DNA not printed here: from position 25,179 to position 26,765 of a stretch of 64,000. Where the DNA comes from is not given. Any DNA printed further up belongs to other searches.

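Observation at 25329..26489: Stand-alone HypF C-terminal (Kae1-like) domain without acylphosphatase, zinc-finger or YrdC domains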

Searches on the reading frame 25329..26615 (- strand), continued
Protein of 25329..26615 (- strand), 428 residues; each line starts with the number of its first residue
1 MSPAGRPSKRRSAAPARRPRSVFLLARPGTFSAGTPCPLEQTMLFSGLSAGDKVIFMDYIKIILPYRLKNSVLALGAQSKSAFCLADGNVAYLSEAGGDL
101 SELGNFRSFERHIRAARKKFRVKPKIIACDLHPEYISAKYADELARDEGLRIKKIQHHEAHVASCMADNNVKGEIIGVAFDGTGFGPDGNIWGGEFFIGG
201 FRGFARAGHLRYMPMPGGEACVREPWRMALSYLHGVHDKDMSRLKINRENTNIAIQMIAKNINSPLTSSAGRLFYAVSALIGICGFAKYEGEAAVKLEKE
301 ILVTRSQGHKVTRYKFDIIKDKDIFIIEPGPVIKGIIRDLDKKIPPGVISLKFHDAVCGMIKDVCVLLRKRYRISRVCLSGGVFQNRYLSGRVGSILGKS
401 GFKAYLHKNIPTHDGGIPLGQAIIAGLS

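Call 28: search_protein_families(library=pfam, proteins=[P0121, P0122, P0123, P0124, P0126, P0127, P0129, P0131, P0135, P0144], max_evalue=0.001)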
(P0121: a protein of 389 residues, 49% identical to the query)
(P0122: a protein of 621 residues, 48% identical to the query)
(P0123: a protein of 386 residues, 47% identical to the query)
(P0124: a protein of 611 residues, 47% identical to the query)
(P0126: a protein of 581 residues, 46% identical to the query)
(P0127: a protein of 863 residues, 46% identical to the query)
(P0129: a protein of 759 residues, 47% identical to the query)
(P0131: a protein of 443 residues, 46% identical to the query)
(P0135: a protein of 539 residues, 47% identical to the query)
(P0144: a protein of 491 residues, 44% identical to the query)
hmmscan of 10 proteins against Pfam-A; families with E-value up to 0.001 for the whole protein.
P0121 (389 aa): 3 families
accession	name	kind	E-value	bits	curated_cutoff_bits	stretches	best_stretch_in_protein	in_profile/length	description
PF22521.2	HypF_C_2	-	1.2e-87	294.2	27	1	128-376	1-241/241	Carbamoyltransferase, Kae1-like Domain, second subdomain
PF17788.7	HypF_C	-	1.2e-33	116.1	23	1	24-119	4-99/99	HypF Kae1-like domain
PF00814.31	TsaD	-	1.6e-05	25.2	24.8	0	219-353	129-242/264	tRNA N6-adenosine threonylcarbamoyltransferase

P0122 (621 aa): 5 families
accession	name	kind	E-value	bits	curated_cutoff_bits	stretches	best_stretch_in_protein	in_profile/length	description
PF22521.2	HypF_C_2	-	2e-82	277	27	1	360-609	1-241/241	Carbamoyltransferase, Kae1-like Domain, second subdomain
PF01300.24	Sua5_yciO_yrdC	-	9.8e-44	149.4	25.1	1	55-235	2-177/178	Telomere recombination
PF17788.7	HypF_C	-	8.1e-39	132.8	23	1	252-351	4-99/99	HypF Kae1-like domain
PF07503.17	zf-HYPF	-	1.2e-14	54.2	23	1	1-33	1-33/34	HypF finger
PF00814.31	TsaD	-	0.00093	19.4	24.8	0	456-583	134-239/264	tRNA N6-adenosine threonylcarbamoyltransferase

P0123 (386 aa): 3 families
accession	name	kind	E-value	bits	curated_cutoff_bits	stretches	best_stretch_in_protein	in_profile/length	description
PF22521.2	HypF_C_2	-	2.7e-82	276.6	27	1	125-372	1-241/241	Carbamoyltransferase, Kae1-like Domain, second subdomain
PF17788.7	HypF_C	-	8.3e-26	91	23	1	17-116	4-99/99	HypF Kae1-like domain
PF00814.31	TsaD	-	8.7e-07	29.3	24.8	1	223-356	136-248/264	tRNA N6-adenosine threonylcarbamoyltransferase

P0124 (611 aa): 4 families
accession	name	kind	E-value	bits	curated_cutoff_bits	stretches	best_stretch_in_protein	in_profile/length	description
PF22521.2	HypF_C_2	-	5.2e-85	285.5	27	1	356-599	1-241/241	Carbamoyltransferase, Kae1-like Domain, second subdomain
PF01300.24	Sua5_yciO_yrdC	-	6.6e-45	153.2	25.1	1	57-233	2-178/178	Telomere recombination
PF17788.7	HypF_C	-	1.5e-37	128.7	23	1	248-347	4-99/99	HypF Kae1-like domain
PF07503.17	zf-HYPF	-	1.4e-15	57.2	23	1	6-39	1-34/34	HypF finger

P0126 (581 aa): 3 families
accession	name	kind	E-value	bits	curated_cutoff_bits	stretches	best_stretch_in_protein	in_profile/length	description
PF22521.2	HypF_C_2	-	1.4e-87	293.9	27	1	327-573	1-241/241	Carbamoyltransferase, Kae1-like Domain, second subdomain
PF17788.7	HypF_C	-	1.2e-36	125.8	23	1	217-317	3-99/99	HypF Kae1-like domain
PF01300.24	Sua5_yciO_yrdC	-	4e-17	62.7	25.1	1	1-179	47-177/178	Telomere recombination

P0127 (863 aa): 5 families
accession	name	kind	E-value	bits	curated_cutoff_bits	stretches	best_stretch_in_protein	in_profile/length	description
PF22521.2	HypF_C_2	-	8e-83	278.3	27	1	599-844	1-241/241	Carbamoyltransferase, Kae1-like Domain, second subdomain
PF01300.24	Sua5_yciO_yrdC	-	2.8e-41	141.4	25.1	1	248-473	2-178/178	Telomere recombination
PF17788.7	HypF_C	-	4.3e-36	124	23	1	487-590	3-99/99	HypF Kae1-like domain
PF07503.17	zf-HYPF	-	1.5e-30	105.1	23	2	133-166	1-34/34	HypF finger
PF00708.24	Acylphosphatase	-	4e-20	72.3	22.5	1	32-113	2-84/85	Acylphosphatase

P0129 (759 aa): 5 families
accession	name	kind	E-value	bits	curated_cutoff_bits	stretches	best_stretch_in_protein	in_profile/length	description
PF22521.2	HypF_C_2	-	4e-83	279.3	27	1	500-744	1-241/241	Carbamoyltransferase, Kae1-like Domain, second subdomain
PF01300.24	Sua5_yciO_yrdC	-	1.2e-40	139.4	25.1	1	208-380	2-176/178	Telomere recombination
PF17788.7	HypF_C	-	3.5e-38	130.7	23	1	397-491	4-99/99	HypF Kae1-like domain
PF07503.17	zf-HYPF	-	8.2e-32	109.2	23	2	157-190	1-34/34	HypF finger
PF00708.24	Acylphosphatase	-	1.9e-17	63.8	22.5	1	5-88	1-85/85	Acylphosphatase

P0131 (443 aa): 3 families
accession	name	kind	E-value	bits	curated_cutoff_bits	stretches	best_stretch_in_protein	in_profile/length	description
PF22521.2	HypF_C_2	-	7.6e-82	275.1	27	1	186-432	1-241/241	Carbamoyltransferase, Kae1-like Domain, second subdomain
PF17788.7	HypF_C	-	1.5e-36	125.4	23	1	75-176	3-99/99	HypF Kae1-like domain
PF01300.24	Sua5_yciO_yrdC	-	6.1e-08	32.8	25.1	1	1-59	122-177/178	Telomere recombination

P0135 (539 aa): 3 families
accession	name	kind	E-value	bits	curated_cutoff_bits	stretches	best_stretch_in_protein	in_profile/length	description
PF22521.2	HypF_C_2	-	1.8e-86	290.3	27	1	284-526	1-241/241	Carbamoyltransferase, Kae1-like Domain, second subdomain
PF17788.7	HypF_C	-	3.5e-32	111.5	23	1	173-275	4-99/99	HypF Kae1-like domain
PF01300.24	Sua5_yciO_yrdC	-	3.4e-30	105.3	25.1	1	1-158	23-178/178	Telomere recombination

P0144 (491 aa): 4 families
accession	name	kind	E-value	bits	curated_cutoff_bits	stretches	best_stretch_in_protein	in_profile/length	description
PF22521.2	HypF_C_2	-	2e-83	280.3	27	1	237-482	1-241/241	Carbamoyltransferase, Kae1-like Domain, second subdomain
PF17788.7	HypF_C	-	3.2e-35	121.2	23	1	132-228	3-99/99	HypF Kae1-like domain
PF01300.24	Sua5_yciO_yrdC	-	1.4e-21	77.3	25.1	1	4-117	61-177/178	Telomere recombination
PF00814.31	TsaD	-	8.7e-06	26.1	24.8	0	312-459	110-242/264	tRNA N6-adenosine threonylcarbamoyltransferase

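Call 29: search_dna_similar(query=window:25329-26489:-, collection=plasmids, mode=protein, max_rows=40, rows=spread)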
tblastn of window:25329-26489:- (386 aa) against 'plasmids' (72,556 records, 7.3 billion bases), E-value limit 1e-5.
Records with a match: 145; places in all: 162; records where one place covers at least 80% of the query: 133.
Best place of each record, by identity: <60% 145.
By first word of the organism name: Rhizobium 26; Azospirillum 12; Bradyrhizobium 10; Sinorhizobium 7; Alteromonas 7; Clostridium 7; Streptomyces 6; Mesorhizobium 6; Paraburkholderia 4; Cupriavidus 4; and 38 more.
By predicted mobility (MOB-suite, as given by PLSDB): non-mobilizable 77; conjugative 46; mobilizable 22.
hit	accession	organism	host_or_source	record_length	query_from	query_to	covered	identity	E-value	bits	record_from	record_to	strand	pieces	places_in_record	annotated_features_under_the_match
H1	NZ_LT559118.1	Nonomuraea gerenzanensis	-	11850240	26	383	93%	41.6%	4e-69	243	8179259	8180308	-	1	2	none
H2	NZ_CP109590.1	Streptomyces sp. NBC_01361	-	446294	12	383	96%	36.9%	1e-56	207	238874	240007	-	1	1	hypF: carbamoyltransferase HypF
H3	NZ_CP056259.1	Citrobacter freundii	culture,Wastewater influent sample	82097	22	384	94%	37.1%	1e-63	227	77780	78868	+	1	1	hypF: carbamoyltransferase HypF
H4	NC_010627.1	Paraburkholderia phymatum STM815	-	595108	30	383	92%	37.7%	1e-57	210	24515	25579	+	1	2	hypF: carbamoyltransferase HypF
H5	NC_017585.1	Streptantibioticus cattleyicolor NRRL 8057 = DSM 46488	-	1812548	19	383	95%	35.8%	7e-47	178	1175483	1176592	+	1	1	none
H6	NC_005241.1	Cupriavidus necator H16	-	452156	30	383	92%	36.4%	1e-55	204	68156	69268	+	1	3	hypF: carbamoyltransferase HypF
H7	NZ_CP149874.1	Rhizobium sp. T1473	-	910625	20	383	94%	35.3%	1e-50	189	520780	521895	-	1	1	hypF: carbamoyltransferase HypF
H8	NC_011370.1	Rhizobium leguminosarum bv. trifolii WSM2304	-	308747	20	386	95%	34.8%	3e-51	191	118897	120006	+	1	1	hypF: carbamoyltransferase HypF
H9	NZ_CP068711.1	Burkholderia thailandensis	soil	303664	8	383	97%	33.5%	4e-46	176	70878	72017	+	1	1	hypF: carbamoyltransferase HypF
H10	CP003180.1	Sulfobacillus acidophilus DSM 10332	coal spoil heap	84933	20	383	94%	34.2%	5e-50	187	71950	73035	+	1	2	(NiFe) hydrogenase maturation protein HypF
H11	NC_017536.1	Afipia carboxidovorans OM4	-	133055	24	384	94%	34.2%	2e-49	186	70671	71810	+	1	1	hypF: carbamoyltransferase HypF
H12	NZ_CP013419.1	Burkholderia savannae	soil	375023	29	383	92%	34.2%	2e-38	154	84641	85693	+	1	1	hypF: carbamoyltransferase HypF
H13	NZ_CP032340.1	Azospirillum brasilense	soil sample,Agricultural field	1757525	23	383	94%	33.3%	3e-40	159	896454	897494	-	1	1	none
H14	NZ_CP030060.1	Bradyrhizobium sp. CCBAU 53351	Arachis hypogaea,Microbe,nodule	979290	30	382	91%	34.0%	5e-48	182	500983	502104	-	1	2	hypF: carbamoyltransferase HypF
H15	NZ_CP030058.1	Bradyrhizobium guangdongense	Arachis hypogaea,Microbe,nodule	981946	30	382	91%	34.0%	5e-48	182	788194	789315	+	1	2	hypF: carbamoyltransferase HypF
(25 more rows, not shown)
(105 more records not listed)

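Call 36: find_related_loci(query=window:25329-26489:-, collection=genome_contigs, flank=10000)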
Query window:25329-26489:- (386 aa) in genome_contigs; peptide patterns used: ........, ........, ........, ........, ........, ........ (x = any residue, [..] = any of these).
526 stretches matched a pattern; 476 encode a relative of the query (tblastn E <= 1e-3); the best 80 are kept; 80 distinct loci.
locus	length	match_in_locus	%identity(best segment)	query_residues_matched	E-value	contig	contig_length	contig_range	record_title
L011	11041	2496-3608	59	15-384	2e-150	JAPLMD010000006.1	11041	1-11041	MAG: Candidatus Omnitrophota bacterium isolate LacPavin_0920_SED5_MAG_41_13 LacPavin_0920_SED5_scaffold_960602, whole ge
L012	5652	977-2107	62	15-383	6e-151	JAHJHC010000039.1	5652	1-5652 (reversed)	MAG: Candidatus Omnitrophota bacterium isolate Modern_marine_glass_biofilm.mb.96 Modern_marine_glas.mb.96_k141_267559, w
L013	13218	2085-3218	56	11-385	5e-149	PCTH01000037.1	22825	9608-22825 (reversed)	MAG: Candidatus Omnitrophica bacterium CG22_combo_CG10-13_8_21_14_all_43_16 CG22_scaffold_1245_c, whole genome shotgun s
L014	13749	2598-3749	56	15-385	3e-149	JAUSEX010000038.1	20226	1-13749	MAG: Candidatus Omnitrophota bacterium isolate E14_maxbin.253 E14_k141_865793, whole genome shotgun sequence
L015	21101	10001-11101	57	15-384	4e-145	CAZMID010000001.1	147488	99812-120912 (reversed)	MAG TPA_asm: uncultured Planctomycetia bacterium isolate SRP200020_co1_60 genome assembly, contig: NODE_68_length_147488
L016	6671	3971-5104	58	15-385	4e-145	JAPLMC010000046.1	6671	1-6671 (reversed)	MAG: Candidatus Omnitrophota bacterium isolate LacPavin_0419_WC70L_MAG_38_7 LacPavin_0419_WC70L_scaffold_583897, whole g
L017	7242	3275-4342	60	15-385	2e-144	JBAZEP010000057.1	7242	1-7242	MAG: Candidatus Omnitrophota bacterium isolate SO_2017_LW3_129 NODE_35264_length_7242_cov_5.482502_LW162_2017, whole gen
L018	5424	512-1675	58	15-383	1e-143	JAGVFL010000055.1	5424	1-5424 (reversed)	MAG: Candidatus Omnitrophota bacterium isolate DeMMO2_44 c_000000029444, whole genome shotgun sequence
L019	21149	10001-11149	56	15-384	1e-142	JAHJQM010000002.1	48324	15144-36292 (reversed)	MAG: Candidatus Omnitrophota bacterium isolate OS_PC_MetaG.mb.108 OS_PC_MetaG.mb.108_k141_18024, whole genome shotgun se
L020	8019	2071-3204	56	13-384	2e-142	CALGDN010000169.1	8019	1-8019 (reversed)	MAG TPA_asm: uncultured bacterium isolate DRR093004_bin.110_CONCOCT_v1.1_MAG genome assembly, contig: ERZ1742238.4870, w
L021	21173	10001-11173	55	15-385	5e-142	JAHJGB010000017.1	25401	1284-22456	MAG: Candidatus Omnitrophota bacterium isolate Modern_marine_glass_biofilm.mb.50 Modern_marine_glas.mb.50_k141_76960, wh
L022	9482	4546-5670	56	15-384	1e-138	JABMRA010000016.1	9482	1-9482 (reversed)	MAG: Candidatus Omnitrophota bacterium isolate bin.352 k141_325450, whole genome shotgun sequence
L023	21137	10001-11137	53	12-384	2e-136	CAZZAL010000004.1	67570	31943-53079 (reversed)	MAG TPA_asm: uncultured Planctomycetia bacterium isolate SRP077602_co2_386 genome assembly, contig: NODE_598_length_6757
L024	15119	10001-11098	55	23-386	3e-136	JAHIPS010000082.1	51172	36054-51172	MAG: Candidatus Omnitrophota bacterium isolate KR13_S3.mb.80 KR13_S3.mb.80_k141_342527, whole genome shotgun sequence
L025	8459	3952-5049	55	15-385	5e-135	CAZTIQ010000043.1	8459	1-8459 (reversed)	MAG TPA_asm: uncultured Planctomycetia bacterium isolate binchicken_co243_251 genome assembly, contig: NODE_7858_length_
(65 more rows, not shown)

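Call 44: list_cluster_members(proteins=[P0121, P0123, P0125, P0128, P0132, P0134, P0136, P0139, P0129, P0130])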
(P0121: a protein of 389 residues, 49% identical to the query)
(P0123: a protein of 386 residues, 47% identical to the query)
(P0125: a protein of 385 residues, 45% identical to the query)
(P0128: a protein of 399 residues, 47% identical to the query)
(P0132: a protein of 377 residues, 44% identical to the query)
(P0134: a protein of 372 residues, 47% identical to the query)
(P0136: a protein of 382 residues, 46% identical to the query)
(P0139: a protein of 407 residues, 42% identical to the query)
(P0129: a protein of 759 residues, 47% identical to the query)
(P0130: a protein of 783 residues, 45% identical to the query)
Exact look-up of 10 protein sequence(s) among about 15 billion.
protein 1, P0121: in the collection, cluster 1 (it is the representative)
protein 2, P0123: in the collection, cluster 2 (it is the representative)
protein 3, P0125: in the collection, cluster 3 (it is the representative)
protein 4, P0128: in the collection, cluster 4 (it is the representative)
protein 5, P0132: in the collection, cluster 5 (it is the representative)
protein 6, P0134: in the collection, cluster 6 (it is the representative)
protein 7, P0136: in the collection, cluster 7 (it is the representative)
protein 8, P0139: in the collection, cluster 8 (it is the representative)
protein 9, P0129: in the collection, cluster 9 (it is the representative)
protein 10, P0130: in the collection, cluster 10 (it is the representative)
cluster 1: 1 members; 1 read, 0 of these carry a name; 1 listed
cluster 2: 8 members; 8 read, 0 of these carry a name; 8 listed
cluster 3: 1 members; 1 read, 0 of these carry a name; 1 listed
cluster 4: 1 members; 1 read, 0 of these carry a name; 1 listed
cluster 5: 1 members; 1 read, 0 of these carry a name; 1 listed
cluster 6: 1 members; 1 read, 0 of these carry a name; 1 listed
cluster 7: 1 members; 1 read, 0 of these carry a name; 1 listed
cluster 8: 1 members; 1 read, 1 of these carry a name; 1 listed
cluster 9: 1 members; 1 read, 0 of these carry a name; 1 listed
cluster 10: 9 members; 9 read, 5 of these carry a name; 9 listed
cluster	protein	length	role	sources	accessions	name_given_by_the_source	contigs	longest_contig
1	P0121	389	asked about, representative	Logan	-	-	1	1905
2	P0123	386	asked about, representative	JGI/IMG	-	-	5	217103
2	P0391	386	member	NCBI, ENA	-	-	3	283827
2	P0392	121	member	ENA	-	-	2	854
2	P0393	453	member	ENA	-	-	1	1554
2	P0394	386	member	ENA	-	-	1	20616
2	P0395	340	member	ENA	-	-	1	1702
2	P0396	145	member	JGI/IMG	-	-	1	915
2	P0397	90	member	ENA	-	-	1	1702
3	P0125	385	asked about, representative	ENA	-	-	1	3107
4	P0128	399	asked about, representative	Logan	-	-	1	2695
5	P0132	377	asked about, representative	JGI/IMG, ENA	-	-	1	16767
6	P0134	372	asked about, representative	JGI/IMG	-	-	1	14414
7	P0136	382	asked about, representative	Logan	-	-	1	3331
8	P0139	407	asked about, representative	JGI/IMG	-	hydrogenase maturation protein HypF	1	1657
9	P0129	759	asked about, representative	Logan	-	-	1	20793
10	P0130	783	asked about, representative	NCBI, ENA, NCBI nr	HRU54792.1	MAG TPA: carbamoyltransferase HypF [Candidatus Sumerlaeia bacterium] | carbamoyltransferase HypF [Candidatus Sumerlaeia bacterium]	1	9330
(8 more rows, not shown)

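Call 81: predict_structure(alignment_id=A2)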
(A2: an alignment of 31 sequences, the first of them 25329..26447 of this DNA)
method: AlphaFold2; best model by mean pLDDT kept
length: 372 residues; sequences in the alignment: 31
mean_pLDDT: 93.8   pTM: 0.92
mean pLDDT of the five models: 93.8, 91.3, 90.2, 89.4, 88.5
residues with pLDDT >= 90: 318; 70-90: 45; 50-70: 9; < 50: 0
segments of 3 or more residues with pLDDT < 50: none
pLDDT, mean of each block of 10 residues (from residue 1): 91 96 93 96 93 96 97 94 97 97 97 97 92 93 96 96 93 92 66 88 91 95 94 93 89 88 96 96 94 97 98 98 96 95 98 94 97 89
secondary structure, 60 per line:
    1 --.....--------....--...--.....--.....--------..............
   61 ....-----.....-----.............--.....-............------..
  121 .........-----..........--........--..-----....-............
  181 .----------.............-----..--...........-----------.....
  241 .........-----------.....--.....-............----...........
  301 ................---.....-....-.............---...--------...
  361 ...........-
elements in order: E3-7 E16-19 E27-31 E34-38 H47-64 E70-74 H80-92 E95-99 H101-112 E119-129 E135-144 E147-154 H164-167 H169-181 H192-204 H214-224 H236-249 E261-265 E268-272 H274-285 H290-316 E320-324 H326-329 H331-343 E347-349 H358-371

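Call 84: fold_search(model_id=the predicted structure, library=pdb)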
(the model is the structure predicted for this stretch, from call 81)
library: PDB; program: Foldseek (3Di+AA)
matches with E <= 10: 900; with E <= 0.001: 264
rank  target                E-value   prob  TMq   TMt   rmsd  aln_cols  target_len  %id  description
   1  3vth_B                1.9e-40  1.00  0.91  0.54   1.7       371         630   38  Crystal structure of full-length HypF in the phosphate- and nucleotide-bound form (released 2012-07-04)
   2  3vti_A                3.7e-40  1.00  0.92  0.46   1.6       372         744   38  Crystal structure of HypE-HypF complex (released 2012-07-04)
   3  3vth_A                1.4e-39  1.00  0.91  0.46   1.6       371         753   38  Crystal structure of full-length HypF in the phosphate- and nucleotide-bound form (released 2012-07-04)
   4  3tsq                  3.2e-32  1.00  0.89  0.52   2.4       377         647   28  Crystal structure of E. coli HypF with ATP and Carbamoyl phosphate (released 2011-12-28)
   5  3tsp                  3.9e-32  1.00  0.89  0.52   2.3       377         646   28  Crystal structure of E. coli HypF (released 2011-12-28)
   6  4g9i_D                9.9e-27  1.00  0.88  0.44   2.9       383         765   28  Crystal structure of T.kodakarensis HypF (released 2012-10-24)
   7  4g9i_C                9.9e-27  1.00  0.86  0.44   3.2       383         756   28  Crystal structure of T.kodakarensis HypF (released 2012-10-24)
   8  4g9i_B                9.9e-26  1.00  0.87  0.44   3.0       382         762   28  Crystal structure of T.kodakarensis HypF (released 2012-10-24)
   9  4g9i_A                7.8e-25  1.00  0.84  0.42   3.4       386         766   29  Crystal structure of T.kodakarensis HypF (released 2012-10-24)
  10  4wq5_B                6.9e-11  1.00  0.56  0.60   5.5       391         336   15  YgjD(V85E)-YeaZ heterodimer in complex with ATP (released 2015-01-28)
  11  6z81_B                1.2e-10  1.00  0.56  0.60   5.7       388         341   15  TsaBD bound to the inhibitor (released 2021-02-10)
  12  4ydu_B                1.7e-10  1.00  0.55  0.60   5.8       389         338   15  Crystal structure of E. coli YgjD-YeaZ heterodimer in complex with ADP (released 2015-03-04)
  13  4ydu_A                2.1e-10  1.00  0.56  0.61   5.7       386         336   15  Crystal structure of E. coli YgjD-YeaZ heterodimer in complex with ADP (released 2015-03-04)
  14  3zet_B                2.2e-10  1.00  0.57  0.62   5.5       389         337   14  Structure of a Salmonella typhimurium YgjD-YeaZ heterodimer. (released 2013-03-20)
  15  6z81_A                2.7e-10  1.00  0.55  0.59   5.6       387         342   15  TsaBD bound to the inhibitor (released 2021-02-10)
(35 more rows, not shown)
